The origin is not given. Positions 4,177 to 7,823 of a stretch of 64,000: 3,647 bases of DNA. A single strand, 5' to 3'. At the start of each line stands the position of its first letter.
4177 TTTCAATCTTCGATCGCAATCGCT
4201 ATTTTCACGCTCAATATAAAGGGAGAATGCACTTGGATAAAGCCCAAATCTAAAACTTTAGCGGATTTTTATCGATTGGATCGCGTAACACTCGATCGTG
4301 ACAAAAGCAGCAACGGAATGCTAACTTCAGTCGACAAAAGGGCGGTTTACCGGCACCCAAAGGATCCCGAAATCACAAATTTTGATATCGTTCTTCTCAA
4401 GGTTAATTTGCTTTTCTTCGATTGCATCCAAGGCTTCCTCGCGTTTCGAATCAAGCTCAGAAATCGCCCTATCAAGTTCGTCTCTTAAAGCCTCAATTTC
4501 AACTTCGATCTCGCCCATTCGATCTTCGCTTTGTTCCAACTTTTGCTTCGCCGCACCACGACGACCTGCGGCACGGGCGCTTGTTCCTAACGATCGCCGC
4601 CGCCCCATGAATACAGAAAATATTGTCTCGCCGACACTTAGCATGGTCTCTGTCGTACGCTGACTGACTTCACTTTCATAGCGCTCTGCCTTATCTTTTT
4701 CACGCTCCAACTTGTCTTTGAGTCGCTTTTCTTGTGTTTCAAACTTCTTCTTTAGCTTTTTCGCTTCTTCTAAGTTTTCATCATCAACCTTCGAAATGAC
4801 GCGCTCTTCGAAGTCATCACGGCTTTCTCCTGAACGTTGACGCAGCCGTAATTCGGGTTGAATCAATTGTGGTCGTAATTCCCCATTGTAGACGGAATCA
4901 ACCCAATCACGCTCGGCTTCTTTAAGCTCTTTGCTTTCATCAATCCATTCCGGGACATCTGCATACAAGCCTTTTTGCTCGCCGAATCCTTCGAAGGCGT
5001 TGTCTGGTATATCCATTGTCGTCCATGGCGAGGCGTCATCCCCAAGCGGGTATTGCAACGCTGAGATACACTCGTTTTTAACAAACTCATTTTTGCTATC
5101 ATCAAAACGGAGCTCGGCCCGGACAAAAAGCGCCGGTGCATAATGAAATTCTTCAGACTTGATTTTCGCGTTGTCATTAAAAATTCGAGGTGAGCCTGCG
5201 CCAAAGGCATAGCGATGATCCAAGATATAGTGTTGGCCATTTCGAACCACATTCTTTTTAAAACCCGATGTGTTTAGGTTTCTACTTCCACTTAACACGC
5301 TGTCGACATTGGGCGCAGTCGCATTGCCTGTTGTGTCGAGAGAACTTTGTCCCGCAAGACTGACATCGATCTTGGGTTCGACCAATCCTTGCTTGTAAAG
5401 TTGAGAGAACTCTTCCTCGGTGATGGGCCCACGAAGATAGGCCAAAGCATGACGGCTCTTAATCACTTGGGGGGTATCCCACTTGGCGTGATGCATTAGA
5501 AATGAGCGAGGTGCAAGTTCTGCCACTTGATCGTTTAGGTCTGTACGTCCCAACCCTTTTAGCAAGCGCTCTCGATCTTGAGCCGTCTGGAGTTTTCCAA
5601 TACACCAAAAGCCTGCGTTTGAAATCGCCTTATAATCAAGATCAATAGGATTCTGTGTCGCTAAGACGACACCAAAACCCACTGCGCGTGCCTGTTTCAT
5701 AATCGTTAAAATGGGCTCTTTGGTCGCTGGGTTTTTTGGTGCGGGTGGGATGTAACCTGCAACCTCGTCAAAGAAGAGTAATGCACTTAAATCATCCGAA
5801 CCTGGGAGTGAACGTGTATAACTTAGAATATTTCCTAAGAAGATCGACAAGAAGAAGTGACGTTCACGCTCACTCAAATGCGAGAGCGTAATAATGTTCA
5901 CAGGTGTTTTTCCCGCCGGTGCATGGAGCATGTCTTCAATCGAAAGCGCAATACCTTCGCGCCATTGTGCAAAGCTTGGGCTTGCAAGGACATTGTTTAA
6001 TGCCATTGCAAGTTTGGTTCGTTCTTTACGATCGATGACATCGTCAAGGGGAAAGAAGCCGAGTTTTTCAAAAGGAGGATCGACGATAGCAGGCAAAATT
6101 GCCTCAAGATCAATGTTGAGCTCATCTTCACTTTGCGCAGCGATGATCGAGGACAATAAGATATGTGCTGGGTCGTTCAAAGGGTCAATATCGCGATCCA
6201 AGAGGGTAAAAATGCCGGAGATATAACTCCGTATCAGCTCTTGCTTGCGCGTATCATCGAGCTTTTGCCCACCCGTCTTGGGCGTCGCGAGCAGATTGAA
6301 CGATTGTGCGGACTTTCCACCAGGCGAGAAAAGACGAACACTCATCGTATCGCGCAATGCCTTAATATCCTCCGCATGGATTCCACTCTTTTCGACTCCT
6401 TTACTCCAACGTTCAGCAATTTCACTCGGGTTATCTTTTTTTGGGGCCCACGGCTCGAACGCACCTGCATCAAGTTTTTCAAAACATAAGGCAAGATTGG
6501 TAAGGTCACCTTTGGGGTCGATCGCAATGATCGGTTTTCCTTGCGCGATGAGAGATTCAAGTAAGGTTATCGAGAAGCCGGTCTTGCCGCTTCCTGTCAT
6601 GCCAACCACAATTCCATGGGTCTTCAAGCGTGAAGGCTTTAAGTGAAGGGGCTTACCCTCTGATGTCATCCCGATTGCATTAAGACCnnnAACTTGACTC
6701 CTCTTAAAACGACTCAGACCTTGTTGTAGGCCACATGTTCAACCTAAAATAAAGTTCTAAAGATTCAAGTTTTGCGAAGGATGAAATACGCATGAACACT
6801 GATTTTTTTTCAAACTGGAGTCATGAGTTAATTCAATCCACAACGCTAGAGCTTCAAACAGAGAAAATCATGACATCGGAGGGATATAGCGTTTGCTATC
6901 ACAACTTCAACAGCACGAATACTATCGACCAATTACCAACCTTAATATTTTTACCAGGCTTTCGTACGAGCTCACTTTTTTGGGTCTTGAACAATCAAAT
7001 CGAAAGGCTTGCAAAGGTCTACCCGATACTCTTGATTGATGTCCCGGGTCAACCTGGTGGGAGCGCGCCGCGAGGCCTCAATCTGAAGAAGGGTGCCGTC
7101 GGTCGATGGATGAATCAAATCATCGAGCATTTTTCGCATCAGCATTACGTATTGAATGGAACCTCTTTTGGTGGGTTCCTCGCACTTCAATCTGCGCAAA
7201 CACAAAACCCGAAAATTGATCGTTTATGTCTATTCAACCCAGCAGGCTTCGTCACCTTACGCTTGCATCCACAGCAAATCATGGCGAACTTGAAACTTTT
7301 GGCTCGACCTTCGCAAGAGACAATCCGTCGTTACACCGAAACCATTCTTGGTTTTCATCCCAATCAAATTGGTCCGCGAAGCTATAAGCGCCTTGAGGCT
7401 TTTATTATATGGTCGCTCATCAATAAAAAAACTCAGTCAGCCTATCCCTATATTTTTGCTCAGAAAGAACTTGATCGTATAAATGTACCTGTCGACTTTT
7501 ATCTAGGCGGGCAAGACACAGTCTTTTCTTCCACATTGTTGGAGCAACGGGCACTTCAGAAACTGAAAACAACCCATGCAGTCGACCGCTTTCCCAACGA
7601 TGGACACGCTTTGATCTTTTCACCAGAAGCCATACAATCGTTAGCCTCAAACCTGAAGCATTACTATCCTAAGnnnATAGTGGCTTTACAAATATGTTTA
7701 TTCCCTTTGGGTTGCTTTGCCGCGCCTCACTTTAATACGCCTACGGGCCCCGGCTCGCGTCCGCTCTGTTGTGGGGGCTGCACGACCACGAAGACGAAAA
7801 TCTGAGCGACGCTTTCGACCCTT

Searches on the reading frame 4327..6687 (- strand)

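Call 21: search_protein_families(library=pfam, proteins=[window:4327-6687:-], max_evalue=0.001)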
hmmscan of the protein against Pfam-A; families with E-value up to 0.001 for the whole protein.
window:4327-6687:- (786 aa): 4 families
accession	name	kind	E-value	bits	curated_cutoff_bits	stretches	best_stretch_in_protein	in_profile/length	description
PF05872.18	HerA_C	-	1.1e-12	47.8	22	1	6-67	5-66/502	Helicase HerA-like C-terminal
PF01935.23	DUF87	-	2.2e-06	28.4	23.2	1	9-66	9-68/220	Helicase HerA, central domain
PF01580.24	FtsK_SpoIIIE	-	7.8e-05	22.7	24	1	10-59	27-80/221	FtsK/SpoIIIE family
PF10412.15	TrwB_AAD_bind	-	0.00052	19.5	20.5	0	16-63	9-56/387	Type IV secretion-system coupling protein DNA-binding domain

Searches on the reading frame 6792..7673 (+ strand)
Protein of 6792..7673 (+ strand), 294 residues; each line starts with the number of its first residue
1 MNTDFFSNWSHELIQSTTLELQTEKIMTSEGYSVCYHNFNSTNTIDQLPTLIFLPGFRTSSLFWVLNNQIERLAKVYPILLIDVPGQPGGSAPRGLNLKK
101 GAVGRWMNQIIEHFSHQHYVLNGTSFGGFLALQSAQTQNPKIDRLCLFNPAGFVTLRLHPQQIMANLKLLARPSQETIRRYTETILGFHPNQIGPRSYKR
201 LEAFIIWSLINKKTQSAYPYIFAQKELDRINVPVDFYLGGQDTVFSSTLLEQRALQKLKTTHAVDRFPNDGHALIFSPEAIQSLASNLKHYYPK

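Call 82: search_protein_families(library=pfam, proteins=[window:6792-7673:+], max_evalue=0.001)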
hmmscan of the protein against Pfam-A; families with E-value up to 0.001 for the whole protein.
window:6792-7673:+ (294 aa): 4 families
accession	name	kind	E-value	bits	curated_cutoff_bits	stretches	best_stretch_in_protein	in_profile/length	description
PF00561.26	Abhydrolase_1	-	1.5e-15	58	25.8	1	49-276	1-242/245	alpha/beta hydrolase fold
PF12697.13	Abhydrolase_6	-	3.5e-12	47.9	26.3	1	51-280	1-213/217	Alpha/beta hydrolase family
PF12146.15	Hydrolase_4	-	1.1e-06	28.6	27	1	107-168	66-128/239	Serine aminopeptidase, S33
PF01738.24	DLH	-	0.00042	20.4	21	0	223-274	135-188/217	Dienelactone hydrolase family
